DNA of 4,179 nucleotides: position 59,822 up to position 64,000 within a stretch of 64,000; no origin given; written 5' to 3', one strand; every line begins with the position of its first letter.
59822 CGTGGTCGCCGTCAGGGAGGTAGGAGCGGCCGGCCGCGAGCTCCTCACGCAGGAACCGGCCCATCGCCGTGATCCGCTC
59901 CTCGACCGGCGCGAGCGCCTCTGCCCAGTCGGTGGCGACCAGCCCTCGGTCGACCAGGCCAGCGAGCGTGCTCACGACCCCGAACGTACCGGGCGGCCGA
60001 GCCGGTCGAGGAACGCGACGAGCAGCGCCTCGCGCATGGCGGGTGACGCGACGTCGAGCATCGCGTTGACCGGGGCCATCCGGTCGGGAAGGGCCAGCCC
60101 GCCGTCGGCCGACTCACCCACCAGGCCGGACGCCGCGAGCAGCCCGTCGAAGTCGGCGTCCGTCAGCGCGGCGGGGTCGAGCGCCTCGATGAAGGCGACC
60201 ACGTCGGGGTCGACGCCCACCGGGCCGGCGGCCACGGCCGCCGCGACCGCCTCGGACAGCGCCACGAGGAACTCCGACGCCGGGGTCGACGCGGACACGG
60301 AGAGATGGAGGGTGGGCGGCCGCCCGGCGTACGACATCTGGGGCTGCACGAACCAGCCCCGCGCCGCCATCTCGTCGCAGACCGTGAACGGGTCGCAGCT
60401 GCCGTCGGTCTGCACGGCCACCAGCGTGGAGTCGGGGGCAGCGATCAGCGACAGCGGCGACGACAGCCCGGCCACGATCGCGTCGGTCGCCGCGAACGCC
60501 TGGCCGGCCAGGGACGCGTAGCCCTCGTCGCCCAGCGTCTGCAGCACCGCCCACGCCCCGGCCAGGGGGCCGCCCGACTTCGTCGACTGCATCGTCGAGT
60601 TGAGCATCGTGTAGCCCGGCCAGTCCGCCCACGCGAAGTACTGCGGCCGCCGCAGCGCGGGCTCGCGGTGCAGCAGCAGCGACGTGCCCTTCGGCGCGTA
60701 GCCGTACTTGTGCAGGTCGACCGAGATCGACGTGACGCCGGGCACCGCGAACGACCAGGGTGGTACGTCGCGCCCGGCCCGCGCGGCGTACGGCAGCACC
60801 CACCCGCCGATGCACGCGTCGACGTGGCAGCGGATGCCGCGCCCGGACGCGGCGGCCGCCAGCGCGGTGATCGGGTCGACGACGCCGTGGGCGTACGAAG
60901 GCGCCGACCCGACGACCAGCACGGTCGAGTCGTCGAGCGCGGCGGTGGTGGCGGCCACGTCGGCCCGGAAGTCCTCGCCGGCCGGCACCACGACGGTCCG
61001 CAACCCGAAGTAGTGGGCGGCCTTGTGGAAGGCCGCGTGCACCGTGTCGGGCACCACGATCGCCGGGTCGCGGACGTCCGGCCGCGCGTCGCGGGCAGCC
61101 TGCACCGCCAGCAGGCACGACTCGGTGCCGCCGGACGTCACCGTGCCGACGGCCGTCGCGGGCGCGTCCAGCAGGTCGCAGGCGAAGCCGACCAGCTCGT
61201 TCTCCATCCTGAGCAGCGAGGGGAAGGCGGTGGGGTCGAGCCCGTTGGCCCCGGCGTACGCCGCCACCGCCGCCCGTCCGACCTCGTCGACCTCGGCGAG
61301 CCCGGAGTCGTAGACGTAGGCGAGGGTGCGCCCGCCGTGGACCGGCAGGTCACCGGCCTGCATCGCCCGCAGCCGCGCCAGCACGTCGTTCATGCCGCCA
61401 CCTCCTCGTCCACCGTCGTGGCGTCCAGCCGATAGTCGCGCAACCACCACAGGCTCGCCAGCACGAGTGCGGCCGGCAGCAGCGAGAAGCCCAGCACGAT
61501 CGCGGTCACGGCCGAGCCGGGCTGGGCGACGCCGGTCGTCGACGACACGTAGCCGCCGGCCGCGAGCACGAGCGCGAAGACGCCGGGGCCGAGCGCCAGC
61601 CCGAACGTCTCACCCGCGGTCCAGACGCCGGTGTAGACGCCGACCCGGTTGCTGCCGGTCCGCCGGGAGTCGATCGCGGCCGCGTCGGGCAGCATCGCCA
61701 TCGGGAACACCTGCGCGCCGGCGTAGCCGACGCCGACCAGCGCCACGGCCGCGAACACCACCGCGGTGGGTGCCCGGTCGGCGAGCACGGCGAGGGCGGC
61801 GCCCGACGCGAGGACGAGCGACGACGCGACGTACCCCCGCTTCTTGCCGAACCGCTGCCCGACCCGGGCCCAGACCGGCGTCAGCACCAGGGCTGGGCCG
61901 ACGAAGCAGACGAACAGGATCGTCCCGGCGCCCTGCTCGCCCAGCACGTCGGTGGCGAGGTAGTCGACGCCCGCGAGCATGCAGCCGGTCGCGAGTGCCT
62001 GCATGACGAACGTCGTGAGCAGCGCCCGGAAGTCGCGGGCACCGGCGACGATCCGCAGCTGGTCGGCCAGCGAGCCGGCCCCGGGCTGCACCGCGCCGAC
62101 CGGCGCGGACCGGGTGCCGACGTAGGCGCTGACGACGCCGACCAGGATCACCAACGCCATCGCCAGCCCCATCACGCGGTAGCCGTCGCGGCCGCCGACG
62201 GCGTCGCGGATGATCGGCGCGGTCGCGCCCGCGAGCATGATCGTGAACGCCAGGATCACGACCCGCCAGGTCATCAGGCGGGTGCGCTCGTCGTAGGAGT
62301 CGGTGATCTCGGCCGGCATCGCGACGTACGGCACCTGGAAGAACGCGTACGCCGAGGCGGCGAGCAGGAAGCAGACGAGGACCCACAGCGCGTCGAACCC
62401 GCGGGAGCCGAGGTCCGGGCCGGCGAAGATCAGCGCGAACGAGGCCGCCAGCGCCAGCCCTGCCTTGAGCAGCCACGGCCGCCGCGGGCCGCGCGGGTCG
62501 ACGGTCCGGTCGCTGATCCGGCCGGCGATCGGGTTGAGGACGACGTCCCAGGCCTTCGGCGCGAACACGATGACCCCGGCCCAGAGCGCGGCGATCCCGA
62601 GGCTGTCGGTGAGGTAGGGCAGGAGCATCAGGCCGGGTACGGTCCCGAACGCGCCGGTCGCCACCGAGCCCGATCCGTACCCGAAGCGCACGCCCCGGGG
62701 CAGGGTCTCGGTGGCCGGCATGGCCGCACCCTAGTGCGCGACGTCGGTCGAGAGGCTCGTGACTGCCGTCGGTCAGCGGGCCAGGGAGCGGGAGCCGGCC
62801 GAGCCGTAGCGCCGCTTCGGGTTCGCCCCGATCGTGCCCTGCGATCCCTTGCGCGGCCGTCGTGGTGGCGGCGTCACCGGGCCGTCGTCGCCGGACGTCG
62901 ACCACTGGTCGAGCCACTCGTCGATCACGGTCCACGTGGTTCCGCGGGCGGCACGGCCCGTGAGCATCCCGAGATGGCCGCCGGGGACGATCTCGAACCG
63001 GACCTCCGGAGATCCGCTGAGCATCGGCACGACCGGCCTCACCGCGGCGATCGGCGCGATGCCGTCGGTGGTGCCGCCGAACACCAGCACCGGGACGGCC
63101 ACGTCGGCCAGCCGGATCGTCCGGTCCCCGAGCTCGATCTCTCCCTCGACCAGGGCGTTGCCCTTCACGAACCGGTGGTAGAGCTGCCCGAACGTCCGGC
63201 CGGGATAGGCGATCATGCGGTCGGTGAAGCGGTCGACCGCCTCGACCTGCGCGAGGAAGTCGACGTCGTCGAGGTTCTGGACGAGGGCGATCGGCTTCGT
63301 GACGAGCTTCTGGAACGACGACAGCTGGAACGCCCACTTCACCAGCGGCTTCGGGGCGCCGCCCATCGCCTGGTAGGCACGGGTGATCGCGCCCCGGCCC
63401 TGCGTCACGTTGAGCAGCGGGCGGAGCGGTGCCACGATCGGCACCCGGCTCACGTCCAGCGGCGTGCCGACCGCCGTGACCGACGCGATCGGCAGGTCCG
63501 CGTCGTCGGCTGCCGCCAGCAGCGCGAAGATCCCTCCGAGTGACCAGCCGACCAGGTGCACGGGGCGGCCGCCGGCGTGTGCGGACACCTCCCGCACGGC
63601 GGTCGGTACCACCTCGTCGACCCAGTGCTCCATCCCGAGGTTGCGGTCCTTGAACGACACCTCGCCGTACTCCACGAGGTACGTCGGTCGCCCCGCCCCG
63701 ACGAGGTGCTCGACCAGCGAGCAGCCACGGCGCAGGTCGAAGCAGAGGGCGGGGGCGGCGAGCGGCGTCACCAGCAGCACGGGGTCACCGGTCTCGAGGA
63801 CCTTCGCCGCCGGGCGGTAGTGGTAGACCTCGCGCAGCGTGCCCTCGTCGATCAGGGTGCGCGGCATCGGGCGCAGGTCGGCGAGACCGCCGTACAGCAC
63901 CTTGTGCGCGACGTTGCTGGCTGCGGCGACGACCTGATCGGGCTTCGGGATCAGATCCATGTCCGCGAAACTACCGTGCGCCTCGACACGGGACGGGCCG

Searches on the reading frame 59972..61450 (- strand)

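Call 53: search_protein_families(library=pfam, proteins=[window:59972-61450:-], max_evalue=0.0001)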
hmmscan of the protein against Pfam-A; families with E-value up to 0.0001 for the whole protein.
window:59972-61450:- (492 aa): 2 families
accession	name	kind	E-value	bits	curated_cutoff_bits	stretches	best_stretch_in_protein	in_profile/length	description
PF00282.25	Pyridoxal_deC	-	1e-14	54.5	27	1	63-264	61-282/375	Pyridoxal-dependent decarboxylase conserved domain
PF00266.25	Aminotran_5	-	2.8e-09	36.9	21.5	1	103-213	65-177/371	Aminotransferase class-V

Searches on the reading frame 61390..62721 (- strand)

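Call 53: search_protein_families(library=pfam, proteins=[window:61390-62721:-], max_evalue=0.0001)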
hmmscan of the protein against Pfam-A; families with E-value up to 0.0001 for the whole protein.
window:61390-62721:- (443 aa): 2 families
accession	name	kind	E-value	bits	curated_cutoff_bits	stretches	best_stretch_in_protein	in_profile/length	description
PF13347.12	MFS_2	-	6.4e-108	361.5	27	1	14-433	1-426/427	MFS/sugar transport protein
PF07690.21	MFS_1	-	5.5e-18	65.4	33.4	2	23-248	9-221/347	Major Facilitator Superfamily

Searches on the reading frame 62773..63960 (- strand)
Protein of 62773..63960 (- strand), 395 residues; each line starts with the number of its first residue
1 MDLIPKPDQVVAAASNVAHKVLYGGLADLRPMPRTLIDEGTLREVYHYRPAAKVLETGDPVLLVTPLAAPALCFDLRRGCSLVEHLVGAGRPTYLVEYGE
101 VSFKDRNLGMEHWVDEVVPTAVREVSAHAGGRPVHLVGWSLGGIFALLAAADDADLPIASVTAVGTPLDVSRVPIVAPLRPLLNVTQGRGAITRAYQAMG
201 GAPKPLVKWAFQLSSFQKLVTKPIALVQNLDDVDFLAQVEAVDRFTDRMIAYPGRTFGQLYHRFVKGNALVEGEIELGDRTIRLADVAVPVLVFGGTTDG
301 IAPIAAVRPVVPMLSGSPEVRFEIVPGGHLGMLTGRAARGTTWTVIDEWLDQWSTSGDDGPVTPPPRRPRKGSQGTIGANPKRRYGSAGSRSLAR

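Call 89: search_protein_families(library=pfam, proteins=[window:62773-63960:-], max_evalue=0.001)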
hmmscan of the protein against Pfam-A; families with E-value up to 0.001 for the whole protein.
window:62773-63960:- (395 aa): 2 families
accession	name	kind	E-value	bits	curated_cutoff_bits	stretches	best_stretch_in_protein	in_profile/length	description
PF00561.26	Abhydrolase_1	-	1.9e-08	34.8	25.8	1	118-334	55-243/245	alpha/beta hydrolase fold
PF12697.13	Abhydrolase_6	-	5.6e-07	30.9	26.3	1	69-333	26-208/217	Alpha/beta hydrolase family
